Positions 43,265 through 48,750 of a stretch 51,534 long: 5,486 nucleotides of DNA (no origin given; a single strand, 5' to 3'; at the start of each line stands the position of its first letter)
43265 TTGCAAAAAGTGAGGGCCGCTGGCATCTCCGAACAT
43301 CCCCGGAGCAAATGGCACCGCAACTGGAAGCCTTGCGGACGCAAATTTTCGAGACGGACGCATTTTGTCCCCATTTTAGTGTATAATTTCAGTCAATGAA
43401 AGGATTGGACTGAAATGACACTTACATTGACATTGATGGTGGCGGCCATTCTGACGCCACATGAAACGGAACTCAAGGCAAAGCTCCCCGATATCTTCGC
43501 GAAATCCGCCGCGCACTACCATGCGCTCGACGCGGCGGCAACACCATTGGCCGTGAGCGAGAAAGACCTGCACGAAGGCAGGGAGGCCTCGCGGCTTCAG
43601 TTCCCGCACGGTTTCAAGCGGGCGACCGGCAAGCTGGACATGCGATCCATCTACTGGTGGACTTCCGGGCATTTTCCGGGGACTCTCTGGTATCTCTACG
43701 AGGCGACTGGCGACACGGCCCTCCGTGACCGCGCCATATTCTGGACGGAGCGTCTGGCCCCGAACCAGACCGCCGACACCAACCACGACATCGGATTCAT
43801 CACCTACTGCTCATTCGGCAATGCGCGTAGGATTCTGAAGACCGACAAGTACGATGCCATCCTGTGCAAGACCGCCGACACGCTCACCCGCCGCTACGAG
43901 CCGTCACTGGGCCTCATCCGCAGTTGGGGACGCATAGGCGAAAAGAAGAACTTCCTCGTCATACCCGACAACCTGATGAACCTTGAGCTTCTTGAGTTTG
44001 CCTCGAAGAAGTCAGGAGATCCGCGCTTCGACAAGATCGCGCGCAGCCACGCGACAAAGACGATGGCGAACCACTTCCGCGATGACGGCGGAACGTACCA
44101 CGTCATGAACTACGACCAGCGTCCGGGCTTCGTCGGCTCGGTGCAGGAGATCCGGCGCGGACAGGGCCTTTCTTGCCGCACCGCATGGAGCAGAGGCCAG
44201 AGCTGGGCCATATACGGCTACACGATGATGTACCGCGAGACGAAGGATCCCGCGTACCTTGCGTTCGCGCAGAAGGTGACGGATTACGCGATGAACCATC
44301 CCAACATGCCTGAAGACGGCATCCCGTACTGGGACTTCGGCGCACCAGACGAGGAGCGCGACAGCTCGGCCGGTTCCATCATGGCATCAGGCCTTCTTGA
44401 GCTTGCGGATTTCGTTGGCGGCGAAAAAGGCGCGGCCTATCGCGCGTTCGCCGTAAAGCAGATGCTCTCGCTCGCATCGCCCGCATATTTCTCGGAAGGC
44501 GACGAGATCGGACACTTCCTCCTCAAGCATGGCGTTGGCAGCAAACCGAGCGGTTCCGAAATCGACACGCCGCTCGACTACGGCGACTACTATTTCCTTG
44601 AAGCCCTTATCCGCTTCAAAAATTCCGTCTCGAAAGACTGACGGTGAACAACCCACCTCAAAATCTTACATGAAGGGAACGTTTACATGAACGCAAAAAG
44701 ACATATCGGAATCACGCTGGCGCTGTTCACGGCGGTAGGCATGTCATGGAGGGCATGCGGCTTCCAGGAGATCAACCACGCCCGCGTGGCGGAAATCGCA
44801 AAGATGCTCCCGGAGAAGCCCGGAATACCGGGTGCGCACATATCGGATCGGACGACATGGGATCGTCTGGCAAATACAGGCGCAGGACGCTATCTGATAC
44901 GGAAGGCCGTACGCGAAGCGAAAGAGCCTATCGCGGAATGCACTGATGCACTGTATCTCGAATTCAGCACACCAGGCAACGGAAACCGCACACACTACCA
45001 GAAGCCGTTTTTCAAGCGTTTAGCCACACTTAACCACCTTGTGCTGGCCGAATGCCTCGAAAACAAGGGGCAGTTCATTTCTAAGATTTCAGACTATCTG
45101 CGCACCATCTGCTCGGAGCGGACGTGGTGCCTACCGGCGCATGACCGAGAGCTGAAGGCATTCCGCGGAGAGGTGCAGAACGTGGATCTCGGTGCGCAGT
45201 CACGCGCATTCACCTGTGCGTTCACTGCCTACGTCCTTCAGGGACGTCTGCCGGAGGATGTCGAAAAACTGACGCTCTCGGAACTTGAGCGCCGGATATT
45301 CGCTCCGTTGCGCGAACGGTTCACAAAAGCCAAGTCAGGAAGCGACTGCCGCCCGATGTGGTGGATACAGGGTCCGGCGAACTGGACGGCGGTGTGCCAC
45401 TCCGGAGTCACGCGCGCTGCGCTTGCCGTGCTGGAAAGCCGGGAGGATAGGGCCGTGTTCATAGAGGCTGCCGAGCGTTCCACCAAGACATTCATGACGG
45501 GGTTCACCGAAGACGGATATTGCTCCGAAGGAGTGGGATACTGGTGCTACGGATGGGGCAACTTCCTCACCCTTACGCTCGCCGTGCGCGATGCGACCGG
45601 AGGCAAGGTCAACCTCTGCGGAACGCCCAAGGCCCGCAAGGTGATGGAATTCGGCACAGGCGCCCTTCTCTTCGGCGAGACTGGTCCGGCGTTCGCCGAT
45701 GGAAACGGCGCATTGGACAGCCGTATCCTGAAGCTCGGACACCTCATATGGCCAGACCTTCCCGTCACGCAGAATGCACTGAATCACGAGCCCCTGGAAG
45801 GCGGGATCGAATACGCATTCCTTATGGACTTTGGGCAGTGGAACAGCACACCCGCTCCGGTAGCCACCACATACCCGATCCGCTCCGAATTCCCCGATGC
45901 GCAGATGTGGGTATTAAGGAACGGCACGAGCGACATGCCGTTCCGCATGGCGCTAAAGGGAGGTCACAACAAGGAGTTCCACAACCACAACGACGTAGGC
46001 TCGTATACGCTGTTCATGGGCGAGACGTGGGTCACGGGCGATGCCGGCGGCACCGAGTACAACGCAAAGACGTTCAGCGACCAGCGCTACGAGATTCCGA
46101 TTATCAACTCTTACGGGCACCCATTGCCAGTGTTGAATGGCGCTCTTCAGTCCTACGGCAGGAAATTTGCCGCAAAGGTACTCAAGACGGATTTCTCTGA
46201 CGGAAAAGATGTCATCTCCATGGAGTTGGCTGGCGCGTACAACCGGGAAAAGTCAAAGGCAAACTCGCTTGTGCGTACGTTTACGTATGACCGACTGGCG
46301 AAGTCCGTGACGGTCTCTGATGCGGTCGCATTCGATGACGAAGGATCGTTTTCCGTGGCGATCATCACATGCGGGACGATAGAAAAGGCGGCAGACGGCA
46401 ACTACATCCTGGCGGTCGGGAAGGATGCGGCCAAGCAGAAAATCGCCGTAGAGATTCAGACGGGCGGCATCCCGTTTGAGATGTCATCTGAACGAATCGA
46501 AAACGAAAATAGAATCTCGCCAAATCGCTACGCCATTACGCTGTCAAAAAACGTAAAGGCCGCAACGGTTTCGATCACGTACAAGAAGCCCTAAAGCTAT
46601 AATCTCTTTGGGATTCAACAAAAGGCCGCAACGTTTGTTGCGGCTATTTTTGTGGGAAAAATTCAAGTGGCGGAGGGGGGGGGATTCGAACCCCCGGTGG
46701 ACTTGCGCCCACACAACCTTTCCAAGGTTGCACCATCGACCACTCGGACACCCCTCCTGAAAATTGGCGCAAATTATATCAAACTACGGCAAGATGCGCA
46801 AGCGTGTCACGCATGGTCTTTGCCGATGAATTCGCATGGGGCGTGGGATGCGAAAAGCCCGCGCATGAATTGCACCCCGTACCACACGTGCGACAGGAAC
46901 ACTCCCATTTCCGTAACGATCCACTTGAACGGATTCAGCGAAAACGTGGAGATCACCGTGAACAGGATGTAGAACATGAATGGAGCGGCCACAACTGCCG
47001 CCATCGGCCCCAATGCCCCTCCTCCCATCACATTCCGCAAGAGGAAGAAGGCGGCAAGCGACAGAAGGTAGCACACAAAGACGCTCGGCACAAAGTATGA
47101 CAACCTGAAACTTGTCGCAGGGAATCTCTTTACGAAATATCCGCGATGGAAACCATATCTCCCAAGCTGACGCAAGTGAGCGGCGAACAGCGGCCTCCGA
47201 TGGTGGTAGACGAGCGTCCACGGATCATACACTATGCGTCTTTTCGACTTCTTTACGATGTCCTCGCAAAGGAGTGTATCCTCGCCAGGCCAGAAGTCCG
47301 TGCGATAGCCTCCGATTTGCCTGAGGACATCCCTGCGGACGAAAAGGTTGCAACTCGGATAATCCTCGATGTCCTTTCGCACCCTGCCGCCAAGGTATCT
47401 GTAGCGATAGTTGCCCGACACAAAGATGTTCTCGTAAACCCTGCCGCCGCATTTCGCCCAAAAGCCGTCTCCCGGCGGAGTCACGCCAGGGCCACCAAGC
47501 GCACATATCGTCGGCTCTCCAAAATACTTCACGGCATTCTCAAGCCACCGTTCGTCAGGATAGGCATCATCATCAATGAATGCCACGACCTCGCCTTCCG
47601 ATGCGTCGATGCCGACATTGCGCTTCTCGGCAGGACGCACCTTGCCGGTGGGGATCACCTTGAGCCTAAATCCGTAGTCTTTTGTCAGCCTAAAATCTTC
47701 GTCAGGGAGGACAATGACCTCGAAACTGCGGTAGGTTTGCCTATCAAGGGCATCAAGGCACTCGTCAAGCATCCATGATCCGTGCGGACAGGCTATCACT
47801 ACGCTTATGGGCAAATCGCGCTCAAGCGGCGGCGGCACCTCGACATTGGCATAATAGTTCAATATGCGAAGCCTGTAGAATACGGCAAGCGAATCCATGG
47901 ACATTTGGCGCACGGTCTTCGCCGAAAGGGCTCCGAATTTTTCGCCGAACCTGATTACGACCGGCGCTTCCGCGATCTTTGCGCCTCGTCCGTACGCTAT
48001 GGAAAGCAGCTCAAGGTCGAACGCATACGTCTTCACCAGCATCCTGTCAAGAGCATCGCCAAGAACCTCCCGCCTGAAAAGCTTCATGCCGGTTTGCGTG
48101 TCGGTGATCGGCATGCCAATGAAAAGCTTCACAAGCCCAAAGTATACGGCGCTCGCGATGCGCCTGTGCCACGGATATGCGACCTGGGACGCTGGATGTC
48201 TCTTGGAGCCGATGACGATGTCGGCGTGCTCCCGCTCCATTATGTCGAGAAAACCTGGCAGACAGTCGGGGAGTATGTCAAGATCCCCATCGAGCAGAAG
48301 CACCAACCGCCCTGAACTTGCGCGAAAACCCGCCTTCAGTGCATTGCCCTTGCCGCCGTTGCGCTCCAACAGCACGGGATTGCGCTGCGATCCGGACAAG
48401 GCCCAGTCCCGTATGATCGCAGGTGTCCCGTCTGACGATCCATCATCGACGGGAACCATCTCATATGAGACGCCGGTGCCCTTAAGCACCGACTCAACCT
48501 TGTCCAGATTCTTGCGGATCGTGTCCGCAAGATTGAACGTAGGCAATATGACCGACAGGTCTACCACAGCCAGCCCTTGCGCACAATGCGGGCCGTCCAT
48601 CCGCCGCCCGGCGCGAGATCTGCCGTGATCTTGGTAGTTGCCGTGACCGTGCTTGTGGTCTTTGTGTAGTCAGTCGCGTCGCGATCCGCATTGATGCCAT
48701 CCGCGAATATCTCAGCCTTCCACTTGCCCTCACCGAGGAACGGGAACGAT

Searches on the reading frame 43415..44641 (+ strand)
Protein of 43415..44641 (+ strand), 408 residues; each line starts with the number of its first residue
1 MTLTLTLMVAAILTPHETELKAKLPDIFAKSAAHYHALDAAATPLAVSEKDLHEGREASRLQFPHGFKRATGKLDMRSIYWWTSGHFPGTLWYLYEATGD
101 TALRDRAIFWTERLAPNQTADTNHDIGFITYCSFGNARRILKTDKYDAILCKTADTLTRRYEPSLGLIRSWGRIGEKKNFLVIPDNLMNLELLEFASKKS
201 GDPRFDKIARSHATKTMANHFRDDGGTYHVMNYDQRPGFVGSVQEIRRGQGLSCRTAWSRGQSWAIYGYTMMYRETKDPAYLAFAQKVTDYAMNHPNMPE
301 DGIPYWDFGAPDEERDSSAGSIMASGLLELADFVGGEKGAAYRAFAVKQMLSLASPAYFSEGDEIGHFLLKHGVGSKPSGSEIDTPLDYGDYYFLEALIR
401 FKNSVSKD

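Call 12: search_protein_families(library=pfam, proteins=[window:43415-44641:+], max_evalue=0.01)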
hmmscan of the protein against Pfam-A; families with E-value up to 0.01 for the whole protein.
window:43415-44641:+ (408 aa): 2 families
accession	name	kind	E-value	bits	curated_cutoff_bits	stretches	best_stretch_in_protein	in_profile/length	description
PF07470.19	Glyco_hydro_88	-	0.00069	19.1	26.6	0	269-303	83-117/352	Glycosyl Hydrolase Family 88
PF03663.20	Glyco_hydro_76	-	0.00078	19.5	25.9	0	72-106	27-60/366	Glycosyl hydrolase family 76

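Call 32: find_encoding_contigs(protein=window:43415-44641:+, flank=3000, max_places=10)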
Protein window:43415-44641:+ (408 aa): no gene with exactly this product is on record in the collection.

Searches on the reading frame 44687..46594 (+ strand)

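Call 12: search_protein_families(library=pfam, proteins=[window:44687-46594:+], max_evalue=0.01)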
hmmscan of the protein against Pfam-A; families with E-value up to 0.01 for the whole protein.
window:44687-46594:+ (635 aa): 1 family
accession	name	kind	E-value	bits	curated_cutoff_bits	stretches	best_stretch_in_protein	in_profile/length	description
PF07940.18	Hepar_II_III_C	-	0.00024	21.2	24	1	400-581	7-187/237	Heparinase II/III-like, C-terminal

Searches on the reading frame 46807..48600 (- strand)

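Call 45: search_protein_families(library=pfam, proteins=[window:46807-48600:-], max_evalue=0.001)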
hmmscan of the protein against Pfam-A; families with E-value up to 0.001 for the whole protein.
window:46807-48600:- (597 aa): 4 families
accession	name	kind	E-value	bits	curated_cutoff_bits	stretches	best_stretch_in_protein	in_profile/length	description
PF00535.33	Glycos_transf_2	-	9.7e-46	156.2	23.3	2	16-180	1-164/168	Glycosyl transferase family 2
PF13641.12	Glyco_tranf_2_3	-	6.2e-12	46.5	27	1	265-481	3-226/230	Glycosyltransferase like family 2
PF13632.12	Glyco_trans_2_3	-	1e-08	35.6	27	1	339-544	2-195/198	Glycosyl transferase family group 2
PF10111.15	Glyco_tranf_2_2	-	0.00061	19.8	27.3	0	323-356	69-102/276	Glycosyltransferase like family 2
